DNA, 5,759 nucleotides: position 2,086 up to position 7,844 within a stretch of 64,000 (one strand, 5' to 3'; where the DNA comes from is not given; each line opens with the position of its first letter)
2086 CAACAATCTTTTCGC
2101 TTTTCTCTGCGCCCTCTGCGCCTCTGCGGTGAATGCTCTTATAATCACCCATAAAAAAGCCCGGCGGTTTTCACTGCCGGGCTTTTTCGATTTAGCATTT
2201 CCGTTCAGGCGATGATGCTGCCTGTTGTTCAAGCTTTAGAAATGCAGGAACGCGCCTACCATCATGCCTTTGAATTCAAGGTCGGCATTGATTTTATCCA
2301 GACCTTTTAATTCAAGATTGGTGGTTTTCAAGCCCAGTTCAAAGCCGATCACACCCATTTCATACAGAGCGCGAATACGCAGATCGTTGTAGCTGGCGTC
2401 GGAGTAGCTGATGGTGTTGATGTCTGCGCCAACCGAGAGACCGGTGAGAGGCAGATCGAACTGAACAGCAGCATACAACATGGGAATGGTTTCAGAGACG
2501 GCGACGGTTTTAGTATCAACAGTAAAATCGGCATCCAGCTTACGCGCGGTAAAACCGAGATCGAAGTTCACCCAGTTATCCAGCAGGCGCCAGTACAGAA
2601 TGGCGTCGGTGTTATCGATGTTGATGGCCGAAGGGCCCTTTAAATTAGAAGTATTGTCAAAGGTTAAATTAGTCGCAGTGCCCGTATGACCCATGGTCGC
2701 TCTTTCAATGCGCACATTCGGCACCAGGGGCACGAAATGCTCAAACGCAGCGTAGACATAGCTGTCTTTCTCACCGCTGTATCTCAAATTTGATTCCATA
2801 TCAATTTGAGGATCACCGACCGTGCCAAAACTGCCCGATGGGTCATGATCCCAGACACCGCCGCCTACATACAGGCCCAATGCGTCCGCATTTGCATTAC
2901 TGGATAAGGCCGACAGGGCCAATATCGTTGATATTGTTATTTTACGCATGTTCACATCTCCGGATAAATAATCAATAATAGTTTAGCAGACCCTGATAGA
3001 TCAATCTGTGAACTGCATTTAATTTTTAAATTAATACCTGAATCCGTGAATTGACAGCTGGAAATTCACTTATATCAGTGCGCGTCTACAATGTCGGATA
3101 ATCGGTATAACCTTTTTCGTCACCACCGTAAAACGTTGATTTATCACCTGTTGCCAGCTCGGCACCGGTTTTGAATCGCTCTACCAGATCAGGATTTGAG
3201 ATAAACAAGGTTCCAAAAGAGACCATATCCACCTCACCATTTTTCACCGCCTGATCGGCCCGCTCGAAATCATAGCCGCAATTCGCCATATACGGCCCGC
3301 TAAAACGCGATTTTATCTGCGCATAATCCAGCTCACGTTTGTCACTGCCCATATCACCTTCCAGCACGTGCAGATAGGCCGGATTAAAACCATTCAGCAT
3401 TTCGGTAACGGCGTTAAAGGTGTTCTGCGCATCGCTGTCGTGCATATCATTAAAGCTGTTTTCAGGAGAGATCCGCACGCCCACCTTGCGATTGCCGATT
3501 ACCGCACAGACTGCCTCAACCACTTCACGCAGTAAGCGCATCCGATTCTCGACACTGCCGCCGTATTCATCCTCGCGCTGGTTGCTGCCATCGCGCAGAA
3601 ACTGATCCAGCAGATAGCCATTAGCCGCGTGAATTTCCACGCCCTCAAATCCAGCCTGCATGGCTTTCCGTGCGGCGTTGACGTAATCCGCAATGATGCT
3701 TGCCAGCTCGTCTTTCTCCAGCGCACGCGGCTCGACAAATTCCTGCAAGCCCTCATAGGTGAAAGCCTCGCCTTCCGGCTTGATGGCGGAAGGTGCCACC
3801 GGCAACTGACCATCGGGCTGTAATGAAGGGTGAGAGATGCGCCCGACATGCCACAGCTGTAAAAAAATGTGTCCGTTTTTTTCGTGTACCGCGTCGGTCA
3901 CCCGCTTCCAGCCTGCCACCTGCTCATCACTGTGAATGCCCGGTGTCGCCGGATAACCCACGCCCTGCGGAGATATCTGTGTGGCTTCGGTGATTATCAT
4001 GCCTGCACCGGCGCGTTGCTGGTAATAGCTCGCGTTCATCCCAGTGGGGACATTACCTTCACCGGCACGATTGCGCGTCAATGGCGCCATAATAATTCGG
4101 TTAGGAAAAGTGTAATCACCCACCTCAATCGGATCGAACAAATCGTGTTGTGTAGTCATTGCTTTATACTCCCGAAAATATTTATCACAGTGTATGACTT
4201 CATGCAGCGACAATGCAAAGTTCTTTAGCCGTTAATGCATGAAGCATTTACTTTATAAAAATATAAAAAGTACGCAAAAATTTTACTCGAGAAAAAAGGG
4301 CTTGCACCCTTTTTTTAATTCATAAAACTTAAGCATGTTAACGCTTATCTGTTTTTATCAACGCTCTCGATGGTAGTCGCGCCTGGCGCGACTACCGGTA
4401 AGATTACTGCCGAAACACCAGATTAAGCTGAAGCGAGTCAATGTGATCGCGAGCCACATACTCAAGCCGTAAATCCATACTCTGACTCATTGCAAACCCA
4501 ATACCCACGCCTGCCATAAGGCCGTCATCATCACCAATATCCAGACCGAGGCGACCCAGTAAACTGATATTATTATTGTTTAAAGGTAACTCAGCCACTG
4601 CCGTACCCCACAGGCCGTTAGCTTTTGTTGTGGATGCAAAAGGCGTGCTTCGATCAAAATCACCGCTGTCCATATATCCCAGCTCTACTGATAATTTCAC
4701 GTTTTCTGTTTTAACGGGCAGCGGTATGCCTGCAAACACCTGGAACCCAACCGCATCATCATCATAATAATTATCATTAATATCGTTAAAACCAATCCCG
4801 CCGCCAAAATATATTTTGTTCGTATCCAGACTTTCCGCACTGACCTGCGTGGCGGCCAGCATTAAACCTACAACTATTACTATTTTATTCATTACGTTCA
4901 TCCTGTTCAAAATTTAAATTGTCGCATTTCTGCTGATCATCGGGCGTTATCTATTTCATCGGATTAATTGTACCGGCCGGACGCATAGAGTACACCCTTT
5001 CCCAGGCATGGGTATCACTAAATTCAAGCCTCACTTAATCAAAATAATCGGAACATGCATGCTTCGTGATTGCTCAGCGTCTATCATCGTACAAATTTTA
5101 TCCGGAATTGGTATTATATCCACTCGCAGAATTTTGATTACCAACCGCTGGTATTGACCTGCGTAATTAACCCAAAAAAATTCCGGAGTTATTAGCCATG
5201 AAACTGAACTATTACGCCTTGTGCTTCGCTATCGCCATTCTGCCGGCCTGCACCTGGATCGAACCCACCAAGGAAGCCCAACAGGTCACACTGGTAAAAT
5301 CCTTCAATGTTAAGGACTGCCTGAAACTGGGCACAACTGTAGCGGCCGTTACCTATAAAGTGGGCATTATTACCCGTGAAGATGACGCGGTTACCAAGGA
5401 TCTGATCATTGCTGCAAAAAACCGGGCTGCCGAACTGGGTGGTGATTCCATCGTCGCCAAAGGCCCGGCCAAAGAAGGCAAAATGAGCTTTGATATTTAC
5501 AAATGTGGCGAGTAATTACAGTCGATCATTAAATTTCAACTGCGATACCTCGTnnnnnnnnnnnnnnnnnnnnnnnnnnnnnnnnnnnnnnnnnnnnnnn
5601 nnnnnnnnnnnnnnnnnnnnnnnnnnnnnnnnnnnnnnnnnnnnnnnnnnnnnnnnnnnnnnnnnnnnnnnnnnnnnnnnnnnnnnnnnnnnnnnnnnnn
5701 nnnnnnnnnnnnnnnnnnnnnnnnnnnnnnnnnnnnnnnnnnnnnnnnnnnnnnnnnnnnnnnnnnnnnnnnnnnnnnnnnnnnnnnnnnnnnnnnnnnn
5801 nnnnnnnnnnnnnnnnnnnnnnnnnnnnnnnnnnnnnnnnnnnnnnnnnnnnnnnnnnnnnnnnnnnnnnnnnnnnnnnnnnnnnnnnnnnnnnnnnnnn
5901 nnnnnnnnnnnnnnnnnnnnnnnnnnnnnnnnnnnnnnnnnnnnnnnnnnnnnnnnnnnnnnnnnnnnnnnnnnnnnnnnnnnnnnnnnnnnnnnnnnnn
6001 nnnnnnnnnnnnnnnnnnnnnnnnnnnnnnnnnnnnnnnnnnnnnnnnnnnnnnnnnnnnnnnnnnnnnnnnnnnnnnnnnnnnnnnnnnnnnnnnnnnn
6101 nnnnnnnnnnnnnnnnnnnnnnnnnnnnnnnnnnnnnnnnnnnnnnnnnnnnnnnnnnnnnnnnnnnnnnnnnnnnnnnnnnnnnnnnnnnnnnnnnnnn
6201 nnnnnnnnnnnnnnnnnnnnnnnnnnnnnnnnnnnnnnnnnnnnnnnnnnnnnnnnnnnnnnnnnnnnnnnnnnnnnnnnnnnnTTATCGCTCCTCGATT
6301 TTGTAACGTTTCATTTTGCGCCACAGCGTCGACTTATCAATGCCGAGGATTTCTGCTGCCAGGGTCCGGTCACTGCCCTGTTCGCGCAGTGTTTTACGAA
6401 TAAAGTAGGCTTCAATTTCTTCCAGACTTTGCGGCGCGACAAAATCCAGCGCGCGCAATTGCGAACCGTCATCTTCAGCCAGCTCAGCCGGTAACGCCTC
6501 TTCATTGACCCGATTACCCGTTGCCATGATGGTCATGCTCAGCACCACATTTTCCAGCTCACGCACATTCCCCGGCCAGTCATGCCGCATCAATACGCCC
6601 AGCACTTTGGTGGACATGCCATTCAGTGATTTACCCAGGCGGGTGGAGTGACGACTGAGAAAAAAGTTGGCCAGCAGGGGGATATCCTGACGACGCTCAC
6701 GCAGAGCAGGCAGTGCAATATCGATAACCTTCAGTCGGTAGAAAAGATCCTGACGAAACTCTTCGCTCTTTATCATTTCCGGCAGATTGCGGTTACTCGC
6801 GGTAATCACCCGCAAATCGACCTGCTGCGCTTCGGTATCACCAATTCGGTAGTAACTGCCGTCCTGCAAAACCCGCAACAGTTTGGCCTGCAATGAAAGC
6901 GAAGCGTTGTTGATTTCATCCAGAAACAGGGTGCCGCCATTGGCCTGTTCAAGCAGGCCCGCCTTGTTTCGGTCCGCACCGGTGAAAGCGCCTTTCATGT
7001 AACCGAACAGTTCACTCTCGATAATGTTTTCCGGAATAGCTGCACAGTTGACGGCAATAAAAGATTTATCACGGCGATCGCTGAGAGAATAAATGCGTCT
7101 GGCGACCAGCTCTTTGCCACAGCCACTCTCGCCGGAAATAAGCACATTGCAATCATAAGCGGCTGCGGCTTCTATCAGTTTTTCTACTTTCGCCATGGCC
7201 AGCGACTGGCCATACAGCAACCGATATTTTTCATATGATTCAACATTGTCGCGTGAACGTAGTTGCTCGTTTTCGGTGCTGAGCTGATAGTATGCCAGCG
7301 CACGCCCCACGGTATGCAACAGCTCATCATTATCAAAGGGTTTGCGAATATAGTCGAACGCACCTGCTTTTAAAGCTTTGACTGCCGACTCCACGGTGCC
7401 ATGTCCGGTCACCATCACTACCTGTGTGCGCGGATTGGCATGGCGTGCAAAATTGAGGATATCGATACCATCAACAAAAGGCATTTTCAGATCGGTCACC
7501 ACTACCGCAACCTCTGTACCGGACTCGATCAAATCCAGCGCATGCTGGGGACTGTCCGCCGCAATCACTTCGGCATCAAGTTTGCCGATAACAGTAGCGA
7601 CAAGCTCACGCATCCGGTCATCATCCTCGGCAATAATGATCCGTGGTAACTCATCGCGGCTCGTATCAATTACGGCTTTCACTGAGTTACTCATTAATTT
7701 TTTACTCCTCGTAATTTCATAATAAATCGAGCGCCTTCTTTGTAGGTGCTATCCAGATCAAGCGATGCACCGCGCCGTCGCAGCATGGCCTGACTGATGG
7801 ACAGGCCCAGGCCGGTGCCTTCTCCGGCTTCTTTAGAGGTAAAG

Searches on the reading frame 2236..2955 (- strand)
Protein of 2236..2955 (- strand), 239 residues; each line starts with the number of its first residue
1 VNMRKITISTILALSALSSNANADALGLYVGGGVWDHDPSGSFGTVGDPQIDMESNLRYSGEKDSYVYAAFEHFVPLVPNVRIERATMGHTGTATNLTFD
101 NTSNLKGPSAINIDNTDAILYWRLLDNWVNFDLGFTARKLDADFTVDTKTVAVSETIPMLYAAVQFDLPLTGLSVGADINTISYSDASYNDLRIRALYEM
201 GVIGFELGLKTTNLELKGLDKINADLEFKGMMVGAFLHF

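Call 75: search_protein_families(library=ncbifam, proteins=[window:2236-2955:-], max_evalue=0.00001)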
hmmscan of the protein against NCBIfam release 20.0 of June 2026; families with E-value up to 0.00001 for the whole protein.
window:2236-2955:- (239 aa): 1 family
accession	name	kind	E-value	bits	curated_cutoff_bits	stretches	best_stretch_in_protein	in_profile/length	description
TIGR04219.1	OMP_w_GlyGly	subfamily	7.6e-62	208.6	105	1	7-239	3-234/234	TIGR04219 family outer membrane beta-barrel protein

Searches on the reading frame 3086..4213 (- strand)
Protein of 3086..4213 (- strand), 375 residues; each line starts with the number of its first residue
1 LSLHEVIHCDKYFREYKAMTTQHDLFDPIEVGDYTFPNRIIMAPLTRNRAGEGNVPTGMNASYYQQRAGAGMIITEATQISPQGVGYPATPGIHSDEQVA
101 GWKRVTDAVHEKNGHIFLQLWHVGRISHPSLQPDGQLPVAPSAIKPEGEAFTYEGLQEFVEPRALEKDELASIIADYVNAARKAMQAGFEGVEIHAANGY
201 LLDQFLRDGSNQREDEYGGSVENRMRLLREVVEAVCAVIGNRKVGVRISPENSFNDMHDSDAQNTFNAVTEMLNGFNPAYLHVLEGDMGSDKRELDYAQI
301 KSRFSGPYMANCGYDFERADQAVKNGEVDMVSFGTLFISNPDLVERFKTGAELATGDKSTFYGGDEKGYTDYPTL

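Call 75: search_protein_families(library=ncbifam, proteins=[window:3086-4213:-], max_evalue=0.00001)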
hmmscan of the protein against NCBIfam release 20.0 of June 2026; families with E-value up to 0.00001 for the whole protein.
window:3086-4213:- (375 aa): 8 families
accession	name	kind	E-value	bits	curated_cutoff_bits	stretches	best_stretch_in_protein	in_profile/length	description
NF007899.0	PRK10605.1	subfamily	8.4e-117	390.5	403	1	22-375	3-365/365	N-ethylmaleimide reductase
TIGR03997.1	mycofact_OYE_2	equivalog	5e-52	177.1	793.15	1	25-351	2-331/645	mycofactocin system FadH/OYE family oxidoreductase 2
NF010047.0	PRK13523.1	equivalog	1e-43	149.7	431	1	23-255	3-223/339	NADPH dehydrogenase NamA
NF006101.0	PRK08255.1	equivalog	2.5e-43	148.2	1078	1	19-261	393-638/768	bifunctional salicylyl-CoA 5-hydroxylase/oxidoreductase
NF041087.1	bile_acid_BaiCD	equivalog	4.8e-37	127.4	825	1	24-240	3-207/642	bile acid Fe-S flavoenzyme BaiCD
NF045599.1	bili_reduct_long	exception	3.5e-28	98.2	750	1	25-238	1-203/641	bilirubin reductase, long form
NF045592.1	bili_reduct_N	equivalog_domain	2.4e-27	96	425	1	25-239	2-204/363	bilirubin reductase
TIGR03996.1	mycofact_OYE_1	hypoth_equivalog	3.2e-24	85.4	627.9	1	27-250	4-213/633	mycofactocin system FadH/OYE family oxidoreductase 1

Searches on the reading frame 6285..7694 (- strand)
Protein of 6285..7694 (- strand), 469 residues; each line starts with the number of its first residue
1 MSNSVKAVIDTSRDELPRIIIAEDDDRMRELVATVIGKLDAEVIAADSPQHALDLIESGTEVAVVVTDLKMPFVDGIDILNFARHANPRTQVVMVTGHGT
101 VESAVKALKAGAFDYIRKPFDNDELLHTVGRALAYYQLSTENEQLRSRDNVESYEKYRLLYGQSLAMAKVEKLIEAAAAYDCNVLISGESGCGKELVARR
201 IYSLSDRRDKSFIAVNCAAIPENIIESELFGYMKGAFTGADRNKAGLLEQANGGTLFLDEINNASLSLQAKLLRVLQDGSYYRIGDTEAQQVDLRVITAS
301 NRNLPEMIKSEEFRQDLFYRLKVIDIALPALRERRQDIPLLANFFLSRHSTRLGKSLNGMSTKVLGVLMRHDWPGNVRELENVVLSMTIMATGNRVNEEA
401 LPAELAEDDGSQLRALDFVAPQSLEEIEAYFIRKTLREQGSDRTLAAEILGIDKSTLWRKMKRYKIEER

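Call 53: search_protein_families(library=pfam, proteins=[window:6285-7694:-], max_evalue=0.01)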
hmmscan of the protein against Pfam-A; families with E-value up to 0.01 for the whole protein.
window:6285-7694:- (469 aa): 12 families
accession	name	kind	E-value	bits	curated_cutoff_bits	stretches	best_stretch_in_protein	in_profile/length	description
PF00158.32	Sigma54_activat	-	1.7e-68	230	20.2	1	161-326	2-167/168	Sigma-54 interaction domain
PF25601.1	AAA_lid_14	-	6.9e-26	90.3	27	1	332-411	1-80/87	AAA+ ATPase lid domain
PF00072.30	Response_reg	-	1.2e-24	87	30.2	1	19-129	1-110/111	Response regulator receiver domain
PF14532.12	Sigma54_activ_2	-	3e-21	76.5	25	1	162-331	2-138/138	Sigma-54 interaction domain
PF02954.25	HTH_8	-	3.5e-10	39.9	22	1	423-464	1-42/42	Bacterial regulatory protein, Fis family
PF07728.20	AAA_5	-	3.7e-10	40.4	22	1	183-303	1-124/139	AAA domain (dynein-related subfamily)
PF07724.20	AAA_2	-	7.4e-06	26.5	27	1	183-309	5-132/166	AAA domain (Cdc48 subfamily)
PF01078.27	Mg_chelatase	-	2.1e-05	24.4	20.3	0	169-204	10-45/207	Magnesium chelatase, subunit ChlI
PF20030.5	bpMoxR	-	4.7e-05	23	27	1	170-307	20-150/205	MoxR domain in the MoxR-vWA-beta-propeller ternary systems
PF18024.7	HTH_50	-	6.8e-05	22.9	27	1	424-466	8-49/50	Helix-turn-helix domain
PF13191.12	AAA_16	-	0.00027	21.9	32.6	1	160-252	2-103/167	AAA ATPase domain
PF00004.35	AAA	-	0.00027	21.8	21.2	1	184-317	1-122/131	ATPase family associated with various cellular activities (AAA)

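Call 54: search_protein_families(library=ncbifam, proteins=[window:6285-7694:-], max_evalue=0.01)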
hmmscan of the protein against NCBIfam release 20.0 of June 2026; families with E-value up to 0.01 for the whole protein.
window:6285-7694:- (469 aa): 118 families (the best 25 are shown)
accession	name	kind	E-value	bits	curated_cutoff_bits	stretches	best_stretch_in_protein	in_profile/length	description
NF008469.0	PRK11361.1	equivalog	1.9e-121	406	714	1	18-467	6-457/461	acetoacetate metabolism transcriptional regulator AtoC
TIGR01818.1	ntrC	equivalog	5.4e-121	404.6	558.6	1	19-445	1-418/463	nitrogen regulation protein NR(I)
TIGR02915.1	PEP_resp_reg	equivalog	3.9e-115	385.2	502.6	1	20-466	2-444/445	PEP-CTERM-box response regulator transcription factor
NF051870.1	NAssimRespRegNtrX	equivalog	5e-106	355.3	600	1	19-463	4-449/452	nitrogen assimilation response regulator NtrX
NF041946.1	LuxO_transreg_Vib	equivalog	4.3e-105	352.2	800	1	23-414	3-389/463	quorum-sensing sigma-54 dependent transcriptional regulator LuxO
NF041552.1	TF_PrdR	equivalog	8e-102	341.4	795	1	147-465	256-577/577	sigma-54 dependent transcriptional regulator PrdR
NF008176.1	PRK10923.1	equivalog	2.1e-100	336.6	620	1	19-438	6-416/469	nitrogen regulation protein NR(I)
NF007689.0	PRK10365.1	equivalog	2.3e-100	336.5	760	1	19-463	8-441/441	sigma-54-dependent response regulator transcription factor ZraR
NF003451.0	PRK05022.1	equivalog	2.2e-94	317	476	1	129-467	159-511/512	nitric oxide reductase transcriptional regulator NorR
NF011695.0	PRK15115.1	equivalog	3.7e-92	309.4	763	1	18-467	8-439/445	two-component system response regulator GlrR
TIGR01817.1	nifA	equivalog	4.6e-92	309.5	528.85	1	141-408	179-445/534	nif-specific transcriptional activator NifA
NF050807.1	TransRegFlbDCaul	equivalog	3.9e-91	306.2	750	1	39-465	23-439/454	sigma-54-dependent transcriptional regulator FlbD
NF049963.1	RespRegFlgRCampy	domain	8.7e-91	304.9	750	1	19-466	3-429/429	fla regulon two-component system response regulator FlgR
NF038308.1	RNA_repair_RtcR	equivalog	1.2e-90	304.9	650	1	100-464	122-516/530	RNA repair transcriptional activator RtcR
TIGR02329.1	propionate_PrpR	equivalog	1.5e-87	294.4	499.2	1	114-462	173-525/526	propionate catabolism operon regulatory protein PrpR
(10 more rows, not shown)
